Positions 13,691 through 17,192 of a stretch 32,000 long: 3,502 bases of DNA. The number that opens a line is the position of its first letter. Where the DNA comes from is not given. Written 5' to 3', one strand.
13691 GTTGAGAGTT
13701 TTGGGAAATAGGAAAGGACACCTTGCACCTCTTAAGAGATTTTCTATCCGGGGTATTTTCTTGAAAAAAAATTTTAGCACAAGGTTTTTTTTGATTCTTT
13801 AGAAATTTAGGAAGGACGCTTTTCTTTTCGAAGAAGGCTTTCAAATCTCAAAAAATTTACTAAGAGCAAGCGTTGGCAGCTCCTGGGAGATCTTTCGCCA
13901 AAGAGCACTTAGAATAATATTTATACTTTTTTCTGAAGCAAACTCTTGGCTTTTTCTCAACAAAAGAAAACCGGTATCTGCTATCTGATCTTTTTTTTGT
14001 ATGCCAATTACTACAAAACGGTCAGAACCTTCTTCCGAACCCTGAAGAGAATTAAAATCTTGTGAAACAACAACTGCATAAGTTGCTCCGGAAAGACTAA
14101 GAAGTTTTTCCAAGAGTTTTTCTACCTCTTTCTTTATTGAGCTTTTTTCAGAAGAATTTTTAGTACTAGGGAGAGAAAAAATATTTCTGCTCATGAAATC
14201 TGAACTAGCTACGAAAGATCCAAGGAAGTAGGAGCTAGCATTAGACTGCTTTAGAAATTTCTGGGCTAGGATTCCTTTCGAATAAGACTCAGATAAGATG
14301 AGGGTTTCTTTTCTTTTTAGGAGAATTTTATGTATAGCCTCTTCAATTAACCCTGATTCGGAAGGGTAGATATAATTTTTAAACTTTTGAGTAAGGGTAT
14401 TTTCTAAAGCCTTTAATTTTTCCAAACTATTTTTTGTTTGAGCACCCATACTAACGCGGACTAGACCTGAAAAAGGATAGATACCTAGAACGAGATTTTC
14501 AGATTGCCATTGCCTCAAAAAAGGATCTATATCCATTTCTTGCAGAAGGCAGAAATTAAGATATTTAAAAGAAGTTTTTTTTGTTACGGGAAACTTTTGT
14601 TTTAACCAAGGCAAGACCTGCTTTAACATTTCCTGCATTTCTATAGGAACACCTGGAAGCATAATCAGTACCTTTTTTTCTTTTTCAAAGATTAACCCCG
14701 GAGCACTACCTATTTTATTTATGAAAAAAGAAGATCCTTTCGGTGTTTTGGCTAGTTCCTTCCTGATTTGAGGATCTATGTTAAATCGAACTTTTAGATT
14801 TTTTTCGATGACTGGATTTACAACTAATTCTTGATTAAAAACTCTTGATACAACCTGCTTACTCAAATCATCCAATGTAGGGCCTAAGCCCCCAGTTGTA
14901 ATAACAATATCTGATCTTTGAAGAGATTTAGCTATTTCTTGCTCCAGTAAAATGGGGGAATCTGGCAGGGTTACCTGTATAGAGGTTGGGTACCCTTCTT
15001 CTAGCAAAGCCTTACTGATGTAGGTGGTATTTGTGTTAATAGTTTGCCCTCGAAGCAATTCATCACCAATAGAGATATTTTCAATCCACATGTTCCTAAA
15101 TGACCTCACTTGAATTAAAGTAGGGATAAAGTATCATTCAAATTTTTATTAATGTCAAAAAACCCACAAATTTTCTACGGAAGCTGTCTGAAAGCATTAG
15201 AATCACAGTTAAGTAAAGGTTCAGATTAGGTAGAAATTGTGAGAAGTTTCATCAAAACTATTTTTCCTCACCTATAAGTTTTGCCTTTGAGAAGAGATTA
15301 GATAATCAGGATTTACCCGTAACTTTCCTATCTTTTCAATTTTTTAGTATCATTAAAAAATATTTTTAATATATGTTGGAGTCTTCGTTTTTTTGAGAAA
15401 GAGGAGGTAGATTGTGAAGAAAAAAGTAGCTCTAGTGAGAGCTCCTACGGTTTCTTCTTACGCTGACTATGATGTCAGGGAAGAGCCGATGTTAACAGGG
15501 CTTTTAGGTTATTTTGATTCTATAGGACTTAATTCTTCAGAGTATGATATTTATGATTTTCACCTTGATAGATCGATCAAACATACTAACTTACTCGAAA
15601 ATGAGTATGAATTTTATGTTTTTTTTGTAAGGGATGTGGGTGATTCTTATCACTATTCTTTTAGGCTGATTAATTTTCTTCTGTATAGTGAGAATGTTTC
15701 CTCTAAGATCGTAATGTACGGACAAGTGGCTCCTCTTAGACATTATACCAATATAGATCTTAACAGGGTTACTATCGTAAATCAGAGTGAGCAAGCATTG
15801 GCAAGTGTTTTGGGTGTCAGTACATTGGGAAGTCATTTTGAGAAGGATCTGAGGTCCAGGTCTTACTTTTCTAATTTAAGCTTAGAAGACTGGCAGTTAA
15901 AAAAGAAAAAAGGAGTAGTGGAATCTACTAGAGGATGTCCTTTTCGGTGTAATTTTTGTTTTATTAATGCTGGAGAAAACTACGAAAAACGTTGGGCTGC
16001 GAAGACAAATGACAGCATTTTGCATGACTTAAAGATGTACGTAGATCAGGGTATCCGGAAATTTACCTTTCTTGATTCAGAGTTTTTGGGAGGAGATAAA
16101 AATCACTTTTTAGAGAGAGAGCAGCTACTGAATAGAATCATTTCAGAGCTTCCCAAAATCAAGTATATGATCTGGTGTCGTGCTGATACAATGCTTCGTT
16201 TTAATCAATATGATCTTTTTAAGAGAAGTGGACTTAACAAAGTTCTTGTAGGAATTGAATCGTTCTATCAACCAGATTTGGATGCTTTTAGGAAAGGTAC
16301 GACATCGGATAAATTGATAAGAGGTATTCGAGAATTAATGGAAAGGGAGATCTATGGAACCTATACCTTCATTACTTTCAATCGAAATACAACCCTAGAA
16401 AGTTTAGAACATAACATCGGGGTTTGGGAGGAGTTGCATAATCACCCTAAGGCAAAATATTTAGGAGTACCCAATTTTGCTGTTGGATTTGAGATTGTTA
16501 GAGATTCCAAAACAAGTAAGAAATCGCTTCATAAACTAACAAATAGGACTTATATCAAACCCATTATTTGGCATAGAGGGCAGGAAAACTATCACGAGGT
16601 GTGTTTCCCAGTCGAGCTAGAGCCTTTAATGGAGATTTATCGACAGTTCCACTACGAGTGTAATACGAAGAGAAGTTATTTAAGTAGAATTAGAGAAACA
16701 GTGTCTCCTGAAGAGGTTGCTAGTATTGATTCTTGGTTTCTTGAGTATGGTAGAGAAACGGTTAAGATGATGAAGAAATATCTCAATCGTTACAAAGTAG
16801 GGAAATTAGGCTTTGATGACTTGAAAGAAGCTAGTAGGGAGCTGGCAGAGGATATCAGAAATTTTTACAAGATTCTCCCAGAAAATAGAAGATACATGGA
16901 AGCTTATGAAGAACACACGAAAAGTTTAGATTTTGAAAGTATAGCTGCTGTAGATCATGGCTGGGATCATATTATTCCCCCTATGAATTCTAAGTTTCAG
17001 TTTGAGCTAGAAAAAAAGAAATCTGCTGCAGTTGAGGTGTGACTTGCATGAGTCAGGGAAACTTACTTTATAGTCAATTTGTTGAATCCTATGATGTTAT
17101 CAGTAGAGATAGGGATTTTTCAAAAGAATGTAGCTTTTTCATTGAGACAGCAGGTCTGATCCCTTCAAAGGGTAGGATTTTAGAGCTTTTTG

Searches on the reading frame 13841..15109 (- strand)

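Call 7: search_protein_families(library=ncbifam, proteins=[window:13841-15109:-], max_evalue=0.00001)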
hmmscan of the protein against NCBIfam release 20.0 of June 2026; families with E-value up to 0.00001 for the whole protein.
window:13841-15109:- (422 aa): 7 families
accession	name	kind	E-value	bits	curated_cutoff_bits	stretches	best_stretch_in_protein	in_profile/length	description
NF001813.0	PRK00549.1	equivalog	1.4e-59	202.2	379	1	10-408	4-412/414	competence/damage-inducible protein A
TIGR00200.1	cinA_nterm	subfamily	2.1e-46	158.5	243.15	1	8-301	3-307/414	CinA family nicotinamide mononucleotide deamidase-related protein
NF002291.0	PRK01215.1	equivalog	8.2e-37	126.7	293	1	11-201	8-201/264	nicotinamide mononucleotide deamidase-related protein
NF002978.0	PRK03673.1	equivalog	3.4e-28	98.7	496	1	9-303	4-301/398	nicotinamide mononucleotide deamidase-related protein YfaY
NF002977.0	PRK03670.1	equivalog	1.8e-25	89.8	305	1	7-178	1-185/252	competence damage-inducible protein A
TIGR00177.1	molyb_syn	domain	3.1e-22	79.1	85.35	1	12-166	7-146/148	molybdenum cofactor synthesis domain-containing protein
NF011068.0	PRK14498.1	equivalog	4.3e-07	28.4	534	1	12-90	199-277/647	molybdopterin biosynthesis protein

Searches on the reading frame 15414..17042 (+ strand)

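Call 7: search_protein_families(library=ncbifam, proteins=[window:15414-17042:+], max_evalue=0.00001)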
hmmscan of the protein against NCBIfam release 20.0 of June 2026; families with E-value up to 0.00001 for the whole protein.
window:15414-17042:+ (542 aa): 11 families
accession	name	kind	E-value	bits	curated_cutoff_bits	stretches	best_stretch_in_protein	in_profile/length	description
NF040542.1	rSAM_RCCLKC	equivalog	1.9e-20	73.4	450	1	167-332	181-341/423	arsinothricin biosynthesis radical SAM protein ArsL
TIGR02026.1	BchE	equivalog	2.5e-16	59.6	481.35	1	162-364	190-389/497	magnesium-protoporphyrin IX monomethyl ester anaerobic oxidative cyclase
NF040546.1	rSAM_CUAEP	equivalog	1.7e-14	53.4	500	1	152-334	159-334/468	CUAEP/CCAEP-tail radical SAM (seleno)protein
NF045585.1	rSAM_slr0320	equivalog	2.8e-11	42.6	775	1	169-310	238-376/511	photosystem II high light acclimation radical SAM protein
TIGR04479.1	bcpD_PhpK_rSAM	subfamily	1.2e-10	40.4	600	1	170-320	245-388/504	PhpK family radical SAM P-methyltransferase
TIGR04072.2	rSAM_ladder_B12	equivalog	2.2e-10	39.8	360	1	167-352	181-360/443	lipid biosynthesis B12-binding/radical SAM protein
TIGR03471.1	HpnJ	equivalog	1.5e-09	37.3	577.6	1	169-343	200-367/472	hopanoid biosynthesis associated radical SAM protein HpnJ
TIGR04367.1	HpnR_B12_rSAM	equivalog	1e-08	34.2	650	1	169-304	189-316/490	hopanoid C-3 methylase HpnR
TIGR03975.1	rSAM_ocin_1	subfamily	1.9e-07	30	281.85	1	151-310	245-399/606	RiPP maturation radical SAM C-methyltransferase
TIGR04295.1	B12_rSAM_oligo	hypoth_equivalog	3e-07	29.5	400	1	168-289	202-309/422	TIGR04295 family B12-binding domain-containing radical SAM protein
TIGR04385.1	B12_rSAM_cofa1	equivalog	3.1e-06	26.7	450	1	169-352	198-376/438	B12 lower ligand biosynthesis radical SAM protein BzaD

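Call 67: search_protein_families(library=pfam, proteins=[window:15414-17042:+], max_evalue=0.001)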
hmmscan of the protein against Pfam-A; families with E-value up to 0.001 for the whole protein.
window:15414-17042:+ (542 aa): 1 family
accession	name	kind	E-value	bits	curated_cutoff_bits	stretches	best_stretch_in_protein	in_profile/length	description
PF04055.27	Radical_SAM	-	1.6e-16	61.4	29.5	1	170-332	2-160/166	Radical SAM superfamily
